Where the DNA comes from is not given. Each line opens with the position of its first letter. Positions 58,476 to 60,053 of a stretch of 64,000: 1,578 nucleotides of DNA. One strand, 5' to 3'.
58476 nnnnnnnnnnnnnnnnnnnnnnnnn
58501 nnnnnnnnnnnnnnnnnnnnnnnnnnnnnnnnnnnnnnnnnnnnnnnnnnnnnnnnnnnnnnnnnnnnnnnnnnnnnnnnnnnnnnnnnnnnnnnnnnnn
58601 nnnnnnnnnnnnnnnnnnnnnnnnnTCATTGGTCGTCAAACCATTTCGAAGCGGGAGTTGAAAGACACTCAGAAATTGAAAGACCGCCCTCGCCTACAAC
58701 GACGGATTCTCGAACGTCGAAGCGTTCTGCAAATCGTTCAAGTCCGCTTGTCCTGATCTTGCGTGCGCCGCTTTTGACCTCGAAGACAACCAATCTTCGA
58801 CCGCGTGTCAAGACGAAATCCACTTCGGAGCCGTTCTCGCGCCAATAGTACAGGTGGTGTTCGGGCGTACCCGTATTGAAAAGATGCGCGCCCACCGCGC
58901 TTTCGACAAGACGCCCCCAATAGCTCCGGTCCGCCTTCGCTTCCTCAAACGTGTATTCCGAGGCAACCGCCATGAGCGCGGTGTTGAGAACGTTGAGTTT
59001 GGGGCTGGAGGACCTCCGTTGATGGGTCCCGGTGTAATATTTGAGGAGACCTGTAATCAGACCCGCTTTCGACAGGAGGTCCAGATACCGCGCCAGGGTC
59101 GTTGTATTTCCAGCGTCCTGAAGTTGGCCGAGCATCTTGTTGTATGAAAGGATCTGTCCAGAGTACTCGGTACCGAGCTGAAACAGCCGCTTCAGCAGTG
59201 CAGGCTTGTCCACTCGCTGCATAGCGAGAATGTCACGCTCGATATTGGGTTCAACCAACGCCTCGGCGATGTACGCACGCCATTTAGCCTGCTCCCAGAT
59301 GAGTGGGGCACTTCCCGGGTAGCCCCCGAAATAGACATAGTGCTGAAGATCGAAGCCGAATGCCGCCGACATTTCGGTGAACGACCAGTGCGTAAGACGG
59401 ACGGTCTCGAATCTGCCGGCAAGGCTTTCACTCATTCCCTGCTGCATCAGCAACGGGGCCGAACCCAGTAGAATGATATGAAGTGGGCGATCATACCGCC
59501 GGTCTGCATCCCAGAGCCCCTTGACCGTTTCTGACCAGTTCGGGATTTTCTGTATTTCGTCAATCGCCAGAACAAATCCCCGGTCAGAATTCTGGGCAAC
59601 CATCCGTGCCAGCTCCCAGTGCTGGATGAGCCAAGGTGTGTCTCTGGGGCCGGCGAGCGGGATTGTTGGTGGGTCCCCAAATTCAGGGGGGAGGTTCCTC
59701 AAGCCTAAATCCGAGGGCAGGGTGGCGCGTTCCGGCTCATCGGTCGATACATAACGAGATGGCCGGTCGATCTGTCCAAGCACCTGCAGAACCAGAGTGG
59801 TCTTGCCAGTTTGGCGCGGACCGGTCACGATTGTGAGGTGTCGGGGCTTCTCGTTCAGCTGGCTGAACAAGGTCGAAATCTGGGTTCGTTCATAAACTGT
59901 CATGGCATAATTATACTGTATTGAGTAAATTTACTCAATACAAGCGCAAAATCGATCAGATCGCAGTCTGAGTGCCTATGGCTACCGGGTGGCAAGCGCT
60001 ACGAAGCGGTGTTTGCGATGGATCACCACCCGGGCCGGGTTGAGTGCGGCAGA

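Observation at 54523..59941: Candidate undescribed two-gene defence cassette: DUF4143-type AAA ATPase coupled to a NACHT-first / nuclease-last 1368-aa NTPase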

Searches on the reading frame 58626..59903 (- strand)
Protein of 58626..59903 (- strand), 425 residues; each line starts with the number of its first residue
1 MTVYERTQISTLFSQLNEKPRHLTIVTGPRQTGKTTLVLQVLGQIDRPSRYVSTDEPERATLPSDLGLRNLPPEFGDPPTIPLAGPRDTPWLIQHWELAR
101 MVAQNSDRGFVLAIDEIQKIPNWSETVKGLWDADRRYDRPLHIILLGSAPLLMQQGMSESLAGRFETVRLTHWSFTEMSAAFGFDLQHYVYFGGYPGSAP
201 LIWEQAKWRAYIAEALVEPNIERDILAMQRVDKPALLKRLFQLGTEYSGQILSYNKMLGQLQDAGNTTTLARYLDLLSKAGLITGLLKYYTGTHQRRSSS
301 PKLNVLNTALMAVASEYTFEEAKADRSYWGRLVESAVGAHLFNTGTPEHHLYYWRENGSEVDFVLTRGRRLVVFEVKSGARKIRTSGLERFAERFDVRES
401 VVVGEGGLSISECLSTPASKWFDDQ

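Call 5: search_protein_families(library=pfam, proteins=[window:58626-59903:-], max_evalue=1)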
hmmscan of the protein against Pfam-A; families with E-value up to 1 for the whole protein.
window:58626-59903:- (425 aa): 15 families
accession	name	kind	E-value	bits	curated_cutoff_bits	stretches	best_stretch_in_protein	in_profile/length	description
PF13635.12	DUF4143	-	1.4e-28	100.1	28.1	1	222-379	1-160/160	Domain of unknown function (DUF4143)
PF13173.12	AAA_14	-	1.2e-22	80.7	27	2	106-178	59-128/129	AAA domain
PF13401.12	AAA_22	-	1.2e-07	32.6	27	1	21-149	5-124/130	AAA domain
PF13191.12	AAA_16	-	3.3e-06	28.1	32.6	1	6-120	9-144/167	AAA ATPase domain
PF01637.24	ATPase_2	-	0.00027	21.3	33.2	1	8-148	7-156/225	ATPase domain predominantly from Archaea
PF00437.27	T2SSE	-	0.006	15.7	24.9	1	13-54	134-175/370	Type II/IV secretion system protein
PF03205.20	MobB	-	0.05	13.9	26.6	0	26-47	4-25/133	Molybdopterin guanine dinucleotide synthesis protein B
PF10443.15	RNA12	-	0.053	12.7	27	1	8-40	4-36/429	RNA12 protein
PF14516.12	AAA_35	-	0.061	12.6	27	1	5-45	15-55/331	AAA-like domain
PF13086.12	AAA_11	-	0.074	13.3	27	1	7-46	5-42/257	AAA domain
PF00004.35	AAA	-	0.12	13.3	21.2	1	25-120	2-69/131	ATPase family associated with various cellular activities (AAA)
PF13481.12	AAA_25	-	0.14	12.2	27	1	22-41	34-53/195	AAA domain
PF03266.21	NTPase_1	-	0.18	12.1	23.9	1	25-46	3-24/168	NTPase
PF25199.1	nSTAND_NTPase5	-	0.2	11.9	34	1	8-42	24-62/145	Novel STAND NTPase 5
PF06745.19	ATPase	-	0.31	10.8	26.6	1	21-59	19-61/231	KaiC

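Call 6: search_protein_families(library=padloc, proteins=[window:58626-59903:-], max_evalue=1)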
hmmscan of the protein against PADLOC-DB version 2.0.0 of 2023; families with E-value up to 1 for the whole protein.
window:58626-59903:- (425 aa): 10 families
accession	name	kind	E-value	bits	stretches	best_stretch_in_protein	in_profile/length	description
PDLC04791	PDC-S01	-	4.9e-162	537.1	1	4-422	2-394/395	-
PDLC04790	PDC-S01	-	7.9e-49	164.5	3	185-397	173-388/422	-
PDLC04789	PDC-S01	-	8.7e-38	128.3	2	108-402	73-363/375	-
PDLC04787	PDC-S01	-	1.4e-32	111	2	105-377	87-356/412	-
PDLC04788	PDC-S01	-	1.4e-19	68.4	3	189-413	183-416/448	-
PDLC04786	PDC-S01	-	3.8e-18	63.5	3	257-404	258-411/439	-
PDLC04792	PDC-S01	-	3.6e-11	40.3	2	325-409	332-417/452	-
PDLC04140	mad8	-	0.011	13.2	1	19-47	25-53/314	mads_8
PDLC04985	PDC-S27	-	0.035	11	1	6-119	9-111/484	-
PDLC01903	CARF4--CARF_PDDEXK_TM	-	0.065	10.6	1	356-391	294-331/380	-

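Call 7: search_protein_families(library=ncbifam, proteins=[window:58626-59903:-], max_evalue=1)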
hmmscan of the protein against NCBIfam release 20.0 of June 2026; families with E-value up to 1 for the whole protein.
window:58626-59903:- (425 aa): 7 families
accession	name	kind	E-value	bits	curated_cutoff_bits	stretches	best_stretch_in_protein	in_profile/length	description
NF009154.0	PRK12497.3-3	equivalog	0.0025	17.8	109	1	322-378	5-60/123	YraN family protein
TIGR02538.1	type_IV_pilB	equivalog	0.045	12.4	675.65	1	4-56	300-351/564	type IV-A pilus assembly ATPase PilB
NF041000.1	ATPase_ComGA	equivalog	0.099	11.6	300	1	10-46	117-153/267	competence type IV pilus ATPase ComGA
TIGR01420.1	pilT_fam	subfamily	0.17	11.1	319.1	1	7-47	108-148/343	PilT/PilU family type 4a pilus ATPase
NF041814.1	Avs5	equivalog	0.18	9.6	1000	1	4-47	325-366/763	AVAST type 5 anti-phage protein Avs5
TIGR00176.1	mobB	equivalog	0.2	11.7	76.2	0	26-43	4-21/155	molybdopterin-guanine dinucleotide biosynthesis protein B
TIGR02533.1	type_II_gspE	equivalog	0.26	9.9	630.25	1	13-54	235-276/486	type II secretion system ATPase GspE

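Call 30: search_solved_structures(query=window:58626-59903:-, max_evalue=0.01)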
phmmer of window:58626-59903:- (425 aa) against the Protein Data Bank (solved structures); distinct sequences matched with E-value up to 0.01: 3.
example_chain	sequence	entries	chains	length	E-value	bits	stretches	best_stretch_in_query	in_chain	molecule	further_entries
3cmu_A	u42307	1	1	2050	5e-08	35.2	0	25-60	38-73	Protein recA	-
3cmt_A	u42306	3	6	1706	1.3e-06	30.6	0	25-60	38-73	Protein recA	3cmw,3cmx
3cmv_A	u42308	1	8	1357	3.9e-05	25.7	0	25-60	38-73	Protein recA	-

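Call 55: find_homologous_proteins(query=window:58626-59903:-)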
Query window:58626-59903:- (425 aa): 8000 proteins with E <= 0.001 among 8000 candidates; the best 120 are listed.
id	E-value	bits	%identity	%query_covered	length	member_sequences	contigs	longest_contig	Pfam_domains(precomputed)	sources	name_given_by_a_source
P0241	7.5e-272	919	96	100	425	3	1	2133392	PF13173.13,PF13635.13,PF13401.13,PF13191.13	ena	-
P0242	2.1e-233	793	83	99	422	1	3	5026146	PF13173.13,PF13635.13,PF13401.13,PF01637.25,PF13191.13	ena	-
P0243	2.7e-233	792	83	100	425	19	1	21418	PF13173.13,PF13635.13,PF13401.13,PF01637.25,PF13191.13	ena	-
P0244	6.9e-230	781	82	100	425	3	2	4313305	PF13173.13,PF13635.13,PF13401.13,PF01637.25,PF13191.13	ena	-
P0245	1.3e-228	777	82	100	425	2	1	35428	PF13173.13,PF13635.13,PF13401.13,PF01637.25,PF13191.13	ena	-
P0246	1.7e-224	763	80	100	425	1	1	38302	PF13173.13,PF13635.13,PF13401.13,PF01637.25,PF13191.13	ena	-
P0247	1.9e-224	763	81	100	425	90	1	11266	PF13173.13,PF13635.13,PF13401.13,PF13191.13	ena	-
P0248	5.0e-224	762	80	100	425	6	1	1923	PF13173.13,PF13635.13,PF13401.13,PF13191.13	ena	-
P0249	8.4e-224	761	79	100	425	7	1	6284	PF13173.13,PF13635.13,PF13401.13,PF01637.25,PF13191.13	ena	-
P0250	1.5e-223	760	80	100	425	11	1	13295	PF13173.13,PF13635.13,PF13401.13,PF13191.13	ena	-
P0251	2.5e-223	759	81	100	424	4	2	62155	PF13173.13,PF13635.13,PF13401.13,PF13191.13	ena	-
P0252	2.8e-222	756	79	100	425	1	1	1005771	PF13173.13,PF13635.13,PF13401.13,PF01637.25,PF13191.13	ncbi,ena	-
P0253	1.7e-221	753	79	100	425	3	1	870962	PF13173.13,PF13635.13,PF13401.13,PF01637.25,PF13191.13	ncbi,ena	-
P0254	2.7e-221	753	80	100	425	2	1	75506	PF13173.13,PF13635.13,PF13401.13,PF13191.13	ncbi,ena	-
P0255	1.0e-220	751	78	100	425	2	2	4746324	PF13173.13,PF13635.13,PF13401.13,PF01637.25,PF13191.13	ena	-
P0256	1.5e-220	750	80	100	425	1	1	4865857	PF13173.13,PF13635.13,PF13191.13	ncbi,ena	-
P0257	2.7e-220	749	78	100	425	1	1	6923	PF13173.13,PF13635.13,PF13401.13,PF01637.25,PF13191.13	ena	-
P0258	3.4e-220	749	78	100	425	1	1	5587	PF13173.13,PF13635.13,PF13401.13,PF01637.25,PF13191.13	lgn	-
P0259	2.8e-218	743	78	100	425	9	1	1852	PF13173.13,PF13635.13,PF13401.13,PF01637.25,PF13191.13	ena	-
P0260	3.8e-217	739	78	100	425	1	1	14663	PF13173.13,PF13635.13,PF13401.13,PF01637.25,PF13191.13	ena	-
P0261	1.8e-215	734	77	99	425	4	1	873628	PF13173.13,PF13635.13,PF13401.13,PF01637.25,PF13191.13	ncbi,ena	-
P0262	2.2e-215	733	78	100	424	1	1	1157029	PF13173.13,PF13635.13,PF13401.13,PF01637.25,PF13191.13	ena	-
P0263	2.3e-215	733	79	100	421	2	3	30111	PF13173.13,PF13635.13,PF13401.13,PF13191.13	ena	-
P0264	2.6e-215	733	78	100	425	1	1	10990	PF13173.13,PF13635.13,PF13401.13,PF13191.13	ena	-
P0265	8.8e-215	731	76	99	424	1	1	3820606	PF13173.13,PF13635.13,PF13401.13,PF01637.25,PF13191.13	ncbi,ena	-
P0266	9.5e-215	731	76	100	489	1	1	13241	PF13173.13,PF13635.13,PF13401.13,PF01637.25,PF13191.13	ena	-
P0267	3.9e-214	729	77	100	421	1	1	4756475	PF13173.13,PF13635.13,PF13401.13,PF01637.25,PF13191.13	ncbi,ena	-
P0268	4.0e-214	729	76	99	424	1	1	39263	PF13173.13,PF13635.13,PF13401.13,PF13191.13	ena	-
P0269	4.6e-214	729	77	100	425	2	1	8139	PF13173.13,PF13635.13,PF13401.13,PF01637.25,PF13191.13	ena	-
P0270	3.6e-213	726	77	100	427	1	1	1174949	PF13173.13,PF13635.13,PF13401.13,PF01637.25,PF13191.13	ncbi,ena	-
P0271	9.6e-213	725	76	100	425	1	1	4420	PF13173.13,PF13635.13,PF13401.13,PF01637.25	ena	-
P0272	1.3e-212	724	76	100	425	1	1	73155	PF13173.13,PF13635.13,PF13401.13,PF13191.13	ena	-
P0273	1.4e-212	724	76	100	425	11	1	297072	PF13173.13,PF13635.13,PF13401.13,PF13191.13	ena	-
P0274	2.8e-211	720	76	100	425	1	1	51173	PF13173.13,PF13635.13,PF13401.13,PF13191.13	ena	-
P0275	2.9e-211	720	75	100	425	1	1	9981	PF13173.13,PF13635.13,PF13401.13,PF01637.25,PF13191.13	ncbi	-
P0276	6.3e-211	719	75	100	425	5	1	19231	PF13173.13,PF13635.13,PF13401.13,PF13191.13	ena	-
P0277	1.6e-208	711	75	100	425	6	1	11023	PF13173.13,PF13635.13,PF13401.13,PF01637.25,PF13191.13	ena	-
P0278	4.7e-207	706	74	100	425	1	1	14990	PF13173.13,PF13635.13,PF13401.13,PF01637.25,PF13191.13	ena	-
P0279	5.1e-207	706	75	100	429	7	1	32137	PF13173.13,PF13635.13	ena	-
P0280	2.4e-206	703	74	100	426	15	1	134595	PF13173.13,PF13635.13,PF13401.13,PF13191.13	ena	-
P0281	1.1e-204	698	73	100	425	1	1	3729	PF13173.13,PF13635.13,PF13401.13,PF01637.25,PF13191.13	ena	-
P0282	1.1e-203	695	74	100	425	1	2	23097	PF13173.13,PF13635.13,PF13401.13,PF01637.25,PF13191.13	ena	-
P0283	2.1e-203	694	81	91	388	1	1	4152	PF13173.13,PF13635.13,PF13401.13,PF01637.25,PF13191.13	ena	-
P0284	9.6e-202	688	72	100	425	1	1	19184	PF13173.13,PF13635.13,PF13401.13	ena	-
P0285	2.1e-201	687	72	100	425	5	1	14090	PF13173.13,PF13635.13,PF13401.13,PF01637.25,PF13191.13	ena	-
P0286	2.6e-201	687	72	100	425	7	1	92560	PF13173.13,PF13635.13,PF13401.13,PF01637.25,PF13191.13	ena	-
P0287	5.8e-201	686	71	100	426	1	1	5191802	PF13173.13,PF13635.13,PF13401.13,PF01637.25,PF13191.13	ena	-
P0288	1.4e-200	684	73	100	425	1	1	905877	PF13173.13,PF13635.13,PF13401.13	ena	-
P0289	3.2e-200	683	72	100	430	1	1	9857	PF13173.13,PF13635.13,PF13401.13,PF01637.25,PF13191.13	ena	-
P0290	8.3e-199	679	71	100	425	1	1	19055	PF13173.13,PF13635.13,PF13401.13,PF01637.25,PF13191.13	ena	-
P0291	1.1e-198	678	72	100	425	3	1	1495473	PF13173.13,PF13635.13,PF13401.13,PF01637.25,PF13191.13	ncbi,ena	-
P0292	2.6e-198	677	72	100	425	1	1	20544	PF13173.13,PF13635.13,PF13401.13,PF13191.13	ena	-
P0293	3.7e-198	676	71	100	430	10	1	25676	PF13173.13,PF13635.13,PF13401.13,PF01637.25,PF13191.13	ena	-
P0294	3.9e-198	676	71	100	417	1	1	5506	PF13173.13,PF13635.13,PF13401.13,PF01637.25,PF13191.13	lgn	-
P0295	1.1e-197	675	72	99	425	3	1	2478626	PF13173.13,PF13635.13,PF13401.13,PF01637.25,PF13191.13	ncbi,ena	-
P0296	2.1e-197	674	70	100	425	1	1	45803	PF13173.13,PF13635.13,PF13401.13,PF01637.25,PF13191.13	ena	-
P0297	2.3e-197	674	71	100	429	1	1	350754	PF13173.13,PF13635.13,PF13401.13,PF01637.25,PF13191.13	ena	-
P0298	2.6e-197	674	71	100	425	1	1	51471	PF13173.13,PF13635.13,PF13401.13,PF13191.13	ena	-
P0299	4.4e-197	673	70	100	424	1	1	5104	PF13173.13,PF13635.13,PF13401.13,PF01637.25,PF13191.13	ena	-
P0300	4.6e-197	673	70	100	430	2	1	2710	PF13173.13,PF13635.13,PF13401.13,PF01637.25,PF13191.13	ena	-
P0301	7.3e-197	672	71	100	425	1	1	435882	PF13173.13,PF13635.13,PF13401.13,PF01637.25,PF13191.13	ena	-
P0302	7.9e-197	672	72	100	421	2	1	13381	PF13173.13,PF13635.13,PF13401.13,PF13191.13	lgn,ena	-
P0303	2.0e-196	671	71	100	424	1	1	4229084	PF13173.13,PF13635.13,PF13401.13,PF01637.25,PF13191.13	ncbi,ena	-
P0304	2.9e-196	670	70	100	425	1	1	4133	PF13173.13,PF13635.13,PF13401.13,PF01637.25,PF13191.13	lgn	-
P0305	1.0e-195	668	70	100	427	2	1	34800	PF13173.13,PF13635.13,PF13401.13,PF01637.25,PF13191.13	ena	-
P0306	1.0e-195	668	72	100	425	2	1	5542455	PF13173.13,PF13635.13,PF13401.13,PF01637.25,PF13191.13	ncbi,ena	-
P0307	1.2e-195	668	70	100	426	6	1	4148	PF13173.13,PF13635.13,PF13401.13,PF01637.25,PF13191.13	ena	-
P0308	3.7e-195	667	70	99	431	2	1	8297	PF13173.13,PF13635.13,PF13401.13,PF13191.13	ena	-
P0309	6.2e-195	666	70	99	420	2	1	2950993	PF13173.13,PF13635.13,PF13401.13,PF01637.25,PF13191.13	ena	-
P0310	1.8e-194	664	70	100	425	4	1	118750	PF13173.13,PF13635.13,PF13401.13,PF01637.25,PF13191.13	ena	-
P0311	4.9e-194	663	71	100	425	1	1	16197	PF13173.13,PF13635.13,PF13401.13,PF01637.25,PF13191.13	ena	-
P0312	5.2e-194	663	69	100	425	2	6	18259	PF13173.13,PF13635.13,PF13401.13,PF01637.25,PF13191.13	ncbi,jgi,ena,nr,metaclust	ncbi:MAG: ATP-binding protein [Nitrospinae bacterium]|nr:ATP-binding protein [Nitrospinota bacterium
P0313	5.6e-194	663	70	100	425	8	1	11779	PF13173.13,PF13635.13,PF13401.13,PF13191.13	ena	-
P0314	7.4e-194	662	71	100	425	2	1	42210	PF13173.13,PF13635.13,PF13401.13,PF01637.25,PF13191.13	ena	-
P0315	7.6e-194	662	70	100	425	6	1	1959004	PF13173.13,PF13635.13,PF13401.13,PF01637.25,PF13191.13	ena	-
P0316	1.1e-193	662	70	100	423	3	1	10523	PF13173.13,PF13635.13,PF13401.13,PF01637.25,PF13191.13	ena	-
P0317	4.2e-193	660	69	99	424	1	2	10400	PF13173.13,PF13635.13,PF13401.13,PF01637.25,PF13191.13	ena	-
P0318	9.2e-193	659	71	100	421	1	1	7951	PF13173.13,PF13635.13,PF13401.13,PF13191.13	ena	-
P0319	9.6e-193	659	70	100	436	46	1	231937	PF13173.13,PF13635.13,PF13401.13,PF01637.25,PF13191.13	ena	-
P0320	9.7e-193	659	69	100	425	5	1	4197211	PF13173.13,PF13635.13,PF13401.13,PF01637.25,PF13191.13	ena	-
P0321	2.9e-192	657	70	100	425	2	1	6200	PF13173.13,PF13635.13,PF13401.13,PF01637.25,PF13191.13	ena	-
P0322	8.3e-192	656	69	100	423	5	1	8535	PF13173.13,PF13635.13,PF13401.13,PF01637.25,PF13191.13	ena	-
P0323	1.1e-191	655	71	100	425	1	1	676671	PF13173.13,PF13635.13,PF13401.13,PF01637.25,PF13191.13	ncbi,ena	-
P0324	1.4e-191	655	69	100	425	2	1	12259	PF13173.13,PF13635.13,PF13401.13,PF01637.25,PF13191.13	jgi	-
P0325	3.1e-191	654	70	100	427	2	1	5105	PF13173.13,PF13635.13,PF13401.13,PF01637.25,PF13191.13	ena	-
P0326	4.2e-191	653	69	100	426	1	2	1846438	PF13173.13,PF13635.13,PF13401.13,PF01637.25,PF13191.13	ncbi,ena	-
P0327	4.3e-191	653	69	100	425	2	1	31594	PF13173.13,PF13635.13,PF13401.13,PF01637.25,PF13191.13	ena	-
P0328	5.9e-191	653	70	100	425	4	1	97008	PF13173.13,PF13635.13,PF13401.13,PF01637.25,PF13191.13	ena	-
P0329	6.5e-191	653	69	100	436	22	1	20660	PF13173.13,PF13635.13,PF13401.13,PF01637.25,PF13191.13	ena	-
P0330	7.2e-191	652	69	100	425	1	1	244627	PF13173.13,PF13635.13,PF13401.13,PF01637.25,PF13191.13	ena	-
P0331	2.6e-190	651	70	99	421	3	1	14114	PF13173.13,PF13635.13,PF13401.13,PF13191.13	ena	-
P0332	4.5e-190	650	68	100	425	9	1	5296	PF13173.13,PF13635.13,PF13401.13,PF01637.25,PF13191.13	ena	-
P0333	9.8e-190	649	70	100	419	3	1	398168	PF13173.13,PF13635.13,PF13401.13,PF01637.25,PF13191.13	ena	-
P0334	9.9e-190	649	69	99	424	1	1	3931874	PF13173.13,PF13635.13,PF13401.13,PF01637.25,PF13191.13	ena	-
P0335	1.0e-189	649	82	82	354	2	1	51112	PF13173.13,PF13635.13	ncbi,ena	-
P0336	1.3e-189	648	73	94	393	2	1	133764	PF13173.13,PF13635.13,PF13401.13,PF13191.13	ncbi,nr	ncbi:MAG: ATP-binding protein [Rhodobacteraceae bacterium]|nr:ATP-binding protein [Paracoccaceae bac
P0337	1.6e-189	648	69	100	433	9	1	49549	PF13173.13,PF13635.13,PF13401.13,PF01637.25,PF13191.13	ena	-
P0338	1.8e-189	648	69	99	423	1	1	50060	PF13173.13,PF13635.13,PF13401.13,PF01637.25,PF13191.13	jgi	-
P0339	1.9e-189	648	69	100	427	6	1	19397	PF13173.13,PF13635.13,PF13401.13,PF01637.25,PF13191.13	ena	-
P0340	2.1e-189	648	69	100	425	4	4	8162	PF13173.13,PF13635.13,PF13401.13,PF01637.25,PF13191.13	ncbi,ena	-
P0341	2.6e-189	647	69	100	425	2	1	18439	PF13173.13,PF13635.13,PF13401.13,PF01637.25,PF13191.13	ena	-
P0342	5.0e-189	646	68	100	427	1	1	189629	PF13173.13,PF13635.13,PF01637.25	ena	-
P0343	1.0e-188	645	68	99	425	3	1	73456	PF13173.13,PF13635.13,PF13401.13,PF01637.25,PF13191.13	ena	-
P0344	2.0e-188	644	68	100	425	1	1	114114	PF13173.13,PF13635.13,PF13401.13,PF13191.13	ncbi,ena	-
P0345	2.8e-188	644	69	100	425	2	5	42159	PF13173.13,PF13635.13,PF13401.13,PF01637.25,PF13191.13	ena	-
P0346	4.6e-188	643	68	100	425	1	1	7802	PF13173.13,PF13635.13,PF13401.13,PF01637.25,PF13191.13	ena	-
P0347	6.0e-188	643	68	100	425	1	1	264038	PF13173.13,PF13635.13,PF13401.13,PF01637.25,PF13191.13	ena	-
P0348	6.5e-188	643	69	99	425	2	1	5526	PF13173.13,PF13635.13,PF13401.13,PF13191.13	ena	-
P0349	8.1e-188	642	69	100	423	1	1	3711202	PF13173.13,PF13635.13,PF13401.13,PF01637.25,PF13191.13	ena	-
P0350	8.5e-188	642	67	100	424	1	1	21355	PF13173.13,PF13635.13,PF13191.13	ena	-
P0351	1.1e-187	642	68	100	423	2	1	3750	PF13173.13,PF13635.13,PF13401.13,PF01637.25,PF13191.13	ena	-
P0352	1.3e-187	642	67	100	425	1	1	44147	PF13173.13,PF13635.13,PF13401.13,PF01637.25,PF13191.13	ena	-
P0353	2.3e-187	641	68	100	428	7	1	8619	PF13173.13,PF13635.13,PF13401.13,PF01637.25,PF13191.13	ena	-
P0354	2.7e-187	641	68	99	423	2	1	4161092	PF13173.13,PF13635.13,PF13401.13,PF01637.25,PF13191.13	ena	-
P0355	2.9e-187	641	67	100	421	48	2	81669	PF13173.13,PF13635.13,PF01637.25,PF13191.13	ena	-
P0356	3.2e-187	640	68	100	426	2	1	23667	PF13173.13,PF13635.13,PF13401.13,PF01637.25,PF13191.13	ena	-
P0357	4.4e-187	640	79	85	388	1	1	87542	PF13173.13,PF13635.13,PF13401.13,PF13191.13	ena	-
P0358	5.3e-187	640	67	100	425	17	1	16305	PF13173.13,PF13635.13,PF13401.13,PF01637.25,PF13191.13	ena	-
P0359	6.5e-187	639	68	100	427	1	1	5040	PF13173.13,PF13635.13,PF13401.13,PF01637.25,PF13191.13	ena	-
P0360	7.1e-187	639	68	99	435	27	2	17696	PF13173.13,PF13635.13,PF13401.13,PF01637.25,PF13191.13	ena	-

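Call 56: find_encoding_contigs(protein=P0312, flank=6000, max_places=2)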
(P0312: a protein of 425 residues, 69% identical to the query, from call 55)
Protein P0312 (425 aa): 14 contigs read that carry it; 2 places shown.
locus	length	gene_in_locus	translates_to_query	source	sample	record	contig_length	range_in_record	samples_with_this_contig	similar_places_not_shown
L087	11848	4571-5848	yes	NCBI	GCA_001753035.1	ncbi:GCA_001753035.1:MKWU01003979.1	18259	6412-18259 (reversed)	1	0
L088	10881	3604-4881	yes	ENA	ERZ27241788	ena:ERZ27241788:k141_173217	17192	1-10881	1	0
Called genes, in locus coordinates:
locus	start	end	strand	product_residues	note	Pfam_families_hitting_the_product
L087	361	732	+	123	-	-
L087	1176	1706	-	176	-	-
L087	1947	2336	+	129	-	-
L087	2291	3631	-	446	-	PF00078:RVT_1, PF08388:GIIM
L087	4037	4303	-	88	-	-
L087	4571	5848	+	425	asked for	PF01637:ATPase_2, PF13191:AAA_16, PF13173:AAA_14, PF13401:AAA_22, PF13635:DUF4143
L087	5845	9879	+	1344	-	PF28130:DUF8371 (weak)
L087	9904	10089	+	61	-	-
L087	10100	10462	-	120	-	PF10711:DUF2513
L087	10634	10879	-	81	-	-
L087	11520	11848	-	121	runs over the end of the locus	-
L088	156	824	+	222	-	PF10686:YAcAr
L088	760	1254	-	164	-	-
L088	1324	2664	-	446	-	PF00078:RVT_1, PF08388:GIIM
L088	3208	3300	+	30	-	-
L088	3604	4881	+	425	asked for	PF01637:ATPase_2, PF13191:AAA_16, PF13173:AAA_14, PF13401:AAA_22, PF13635:DUF4143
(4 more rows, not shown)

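Call 57: find_encoding_contigs(protein=P0355, flank=6000, max_places=2)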
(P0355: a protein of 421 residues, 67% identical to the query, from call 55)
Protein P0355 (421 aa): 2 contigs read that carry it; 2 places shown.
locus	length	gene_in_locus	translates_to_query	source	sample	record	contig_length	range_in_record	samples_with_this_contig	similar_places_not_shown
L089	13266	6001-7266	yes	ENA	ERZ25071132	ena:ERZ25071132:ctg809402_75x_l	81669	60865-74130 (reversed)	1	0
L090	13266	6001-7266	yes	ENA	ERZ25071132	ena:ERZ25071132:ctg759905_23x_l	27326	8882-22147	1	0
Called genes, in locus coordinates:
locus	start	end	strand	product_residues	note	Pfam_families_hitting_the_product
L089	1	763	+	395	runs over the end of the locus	PF00155:Aminotran_1_2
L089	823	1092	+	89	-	-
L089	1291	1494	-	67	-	-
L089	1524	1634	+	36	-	-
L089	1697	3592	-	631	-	PF08238:Sel1, PF10459:Peptidase_S46 (faint), PF00089:Trypsin, PF13365:Trypsin_2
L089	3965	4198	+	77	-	PF04014:MazE_antitoxin (weak)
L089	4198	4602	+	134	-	PF01850:PIN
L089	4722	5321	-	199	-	PF08238:Sel1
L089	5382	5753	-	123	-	PF20409:SnoaL_5, PF12680:SnoaL_2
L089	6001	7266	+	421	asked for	PF01637:ATPase_2 (faint), PF13191:AAA_16 (weak), PF13173:AAA_14, PF13635:DUF4143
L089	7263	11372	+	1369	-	PF28130:DUF8371 (weak)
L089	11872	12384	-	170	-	-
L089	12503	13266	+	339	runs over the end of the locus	PF00561:Abhydrolase_1, PF12146:Hydrolase_4 (weak), PF12697:Abhydrolase_6, PF20408:Abhydrolase_11 (faint)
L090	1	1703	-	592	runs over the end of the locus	PF02776:TPP_enzyme_N, PF00205:TPP_enzyme_M, PF02775:TPP_enzyme_C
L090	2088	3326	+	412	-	PF00155:Aminotran_1_2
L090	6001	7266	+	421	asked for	PF01637:ATPase_2 (faint), PF13191:AAA_16 (weak), PF13173:AAA_14, PF13635:DUF4143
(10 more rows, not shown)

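Call 58: find_encoding_contigs(protein=P0256, flank=6000, max_places=2)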
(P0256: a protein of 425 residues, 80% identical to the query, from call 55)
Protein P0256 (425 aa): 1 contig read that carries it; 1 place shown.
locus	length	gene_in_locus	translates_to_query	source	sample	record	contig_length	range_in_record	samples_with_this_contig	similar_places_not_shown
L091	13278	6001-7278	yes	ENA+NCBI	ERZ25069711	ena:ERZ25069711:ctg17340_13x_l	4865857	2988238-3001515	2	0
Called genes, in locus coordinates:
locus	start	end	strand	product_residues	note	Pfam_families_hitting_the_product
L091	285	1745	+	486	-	PF01609:DDE_Tnp_1 (weak), PF13751:DDE_Tnp_1_6 (faint)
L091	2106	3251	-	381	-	PF01321:Creatinase_N, PF00557:Peptidase_M24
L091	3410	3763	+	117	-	-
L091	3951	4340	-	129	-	PF15919:HicB_lk_antitox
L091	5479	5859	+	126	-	-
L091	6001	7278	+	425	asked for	PF13191:AAA_16 (faint), PF13173:AAA_14, PF13635:DUF4143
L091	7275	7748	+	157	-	-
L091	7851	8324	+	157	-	-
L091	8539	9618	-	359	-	PF01758:SBF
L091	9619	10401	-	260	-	PF12840:HTH_20 (weak), PF01451:LMWPc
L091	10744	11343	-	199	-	-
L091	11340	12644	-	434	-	PF13476:AAA_23 (weak), PF13175:AAA_15 (weak), PF13304:AAA_21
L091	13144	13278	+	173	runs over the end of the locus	-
